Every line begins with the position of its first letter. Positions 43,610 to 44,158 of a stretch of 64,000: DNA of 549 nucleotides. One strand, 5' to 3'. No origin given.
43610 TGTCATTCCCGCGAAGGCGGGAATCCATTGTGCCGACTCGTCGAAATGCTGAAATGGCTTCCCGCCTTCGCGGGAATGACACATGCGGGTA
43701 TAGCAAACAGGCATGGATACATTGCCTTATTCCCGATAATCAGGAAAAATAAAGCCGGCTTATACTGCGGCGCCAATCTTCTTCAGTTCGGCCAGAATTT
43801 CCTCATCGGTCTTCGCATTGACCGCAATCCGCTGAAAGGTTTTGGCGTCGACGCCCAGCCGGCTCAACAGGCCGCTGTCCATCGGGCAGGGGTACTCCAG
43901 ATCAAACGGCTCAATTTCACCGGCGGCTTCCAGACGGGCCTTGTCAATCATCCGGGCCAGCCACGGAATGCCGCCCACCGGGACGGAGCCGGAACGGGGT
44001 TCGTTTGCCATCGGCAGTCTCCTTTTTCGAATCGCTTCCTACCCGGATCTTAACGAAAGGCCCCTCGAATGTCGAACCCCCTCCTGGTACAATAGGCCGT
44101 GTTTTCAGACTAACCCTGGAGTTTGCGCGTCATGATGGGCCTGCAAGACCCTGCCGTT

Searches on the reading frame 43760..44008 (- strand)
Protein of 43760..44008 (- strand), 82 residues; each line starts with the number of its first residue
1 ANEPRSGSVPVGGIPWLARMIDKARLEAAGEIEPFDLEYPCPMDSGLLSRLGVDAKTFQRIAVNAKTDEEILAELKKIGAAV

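Call 3: search_protein_families(library=pfam, proteins=[window:43760-44008:-], max_evalue=0.1)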
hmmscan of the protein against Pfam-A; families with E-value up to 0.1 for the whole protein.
window:43760-44008:- (82 aa): 1 family
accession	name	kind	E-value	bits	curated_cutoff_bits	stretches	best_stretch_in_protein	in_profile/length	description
PF16798.10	DUF5069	-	3.6e-17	63.2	27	1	3-78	3-76/133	Domain of unknown function (DUF5069)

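Call 5: search_protein_families(library=ncbifam, proteins=[window:43760-44008:-], max_evalue=0.1)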
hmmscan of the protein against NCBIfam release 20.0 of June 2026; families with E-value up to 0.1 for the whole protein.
window:43760-44008:- (82 aa): 0 families

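Call 68: search_protein_families(library=padloc, proteins=[window:43760-44008:-], max_evalue=0.01)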
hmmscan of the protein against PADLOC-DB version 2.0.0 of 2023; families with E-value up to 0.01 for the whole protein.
window:43760-44008:- (82 aa): 0 families
